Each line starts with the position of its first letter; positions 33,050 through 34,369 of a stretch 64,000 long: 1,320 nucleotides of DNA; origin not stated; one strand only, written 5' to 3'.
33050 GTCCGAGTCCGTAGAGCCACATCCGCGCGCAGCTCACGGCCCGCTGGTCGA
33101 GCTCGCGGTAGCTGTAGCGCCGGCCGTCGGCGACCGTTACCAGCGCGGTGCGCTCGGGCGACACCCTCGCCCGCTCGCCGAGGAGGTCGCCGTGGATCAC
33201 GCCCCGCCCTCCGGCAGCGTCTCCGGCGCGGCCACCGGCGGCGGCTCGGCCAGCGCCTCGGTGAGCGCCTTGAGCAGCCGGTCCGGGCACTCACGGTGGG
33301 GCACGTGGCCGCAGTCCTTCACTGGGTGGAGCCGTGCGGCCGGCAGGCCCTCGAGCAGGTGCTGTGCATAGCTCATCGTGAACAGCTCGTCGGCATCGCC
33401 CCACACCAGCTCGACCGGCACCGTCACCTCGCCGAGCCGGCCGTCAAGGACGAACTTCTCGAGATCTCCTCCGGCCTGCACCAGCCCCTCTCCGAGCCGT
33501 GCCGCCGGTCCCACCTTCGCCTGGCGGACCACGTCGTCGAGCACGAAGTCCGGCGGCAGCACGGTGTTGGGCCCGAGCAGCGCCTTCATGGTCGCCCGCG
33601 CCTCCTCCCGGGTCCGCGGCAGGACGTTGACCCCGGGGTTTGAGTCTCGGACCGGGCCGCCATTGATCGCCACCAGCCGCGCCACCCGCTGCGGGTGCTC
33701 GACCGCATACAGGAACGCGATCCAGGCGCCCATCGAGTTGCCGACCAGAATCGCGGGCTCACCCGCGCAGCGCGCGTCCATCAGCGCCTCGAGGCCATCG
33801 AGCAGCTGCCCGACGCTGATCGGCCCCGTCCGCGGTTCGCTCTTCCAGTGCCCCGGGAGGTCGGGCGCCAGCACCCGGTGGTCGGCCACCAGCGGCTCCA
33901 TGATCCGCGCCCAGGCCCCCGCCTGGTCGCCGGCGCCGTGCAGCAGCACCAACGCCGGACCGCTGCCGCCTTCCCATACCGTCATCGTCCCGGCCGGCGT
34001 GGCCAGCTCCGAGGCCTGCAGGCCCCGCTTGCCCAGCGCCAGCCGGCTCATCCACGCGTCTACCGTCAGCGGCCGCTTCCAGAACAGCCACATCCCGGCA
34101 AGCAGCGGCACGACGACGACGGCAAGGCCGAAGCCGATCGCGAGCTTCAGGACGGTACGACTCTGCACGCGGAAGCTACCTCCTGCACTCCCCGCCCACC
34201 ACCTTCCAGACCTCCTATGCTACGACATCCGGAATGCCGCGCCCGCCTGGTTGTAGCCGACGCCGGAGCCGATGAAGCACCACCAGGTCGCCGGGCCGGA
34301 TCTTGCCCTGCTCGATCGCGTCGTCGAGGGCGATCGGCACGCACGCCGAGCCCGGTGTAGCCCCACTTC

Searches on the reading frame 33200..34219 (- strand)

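Call 45: search_protein_families(library=pfam, proteins=[window:33200-34219:-], max_evalue=0.00001)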
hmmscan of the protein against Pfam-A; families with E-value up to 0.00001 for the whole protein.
window:33200-34219:- (340 aa): 3 families
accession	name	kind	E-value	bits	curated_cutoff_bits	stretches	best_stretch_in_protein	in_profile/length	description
PF12697.13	Abhydrolase_6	-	1.2e-21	78.8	26.3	1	90-317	1-216/217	Alpha/beta hydrolase family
PF00561.26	Abhydrolase_1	-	2.9e-21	76.7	25.8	1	88-307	1-240/245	alpha/beta hydrolase fold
PF12146.15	Hydrolase_4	-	1.4e-16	60.9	27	1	89-310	6-237/239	Serine aminopeptidase, S33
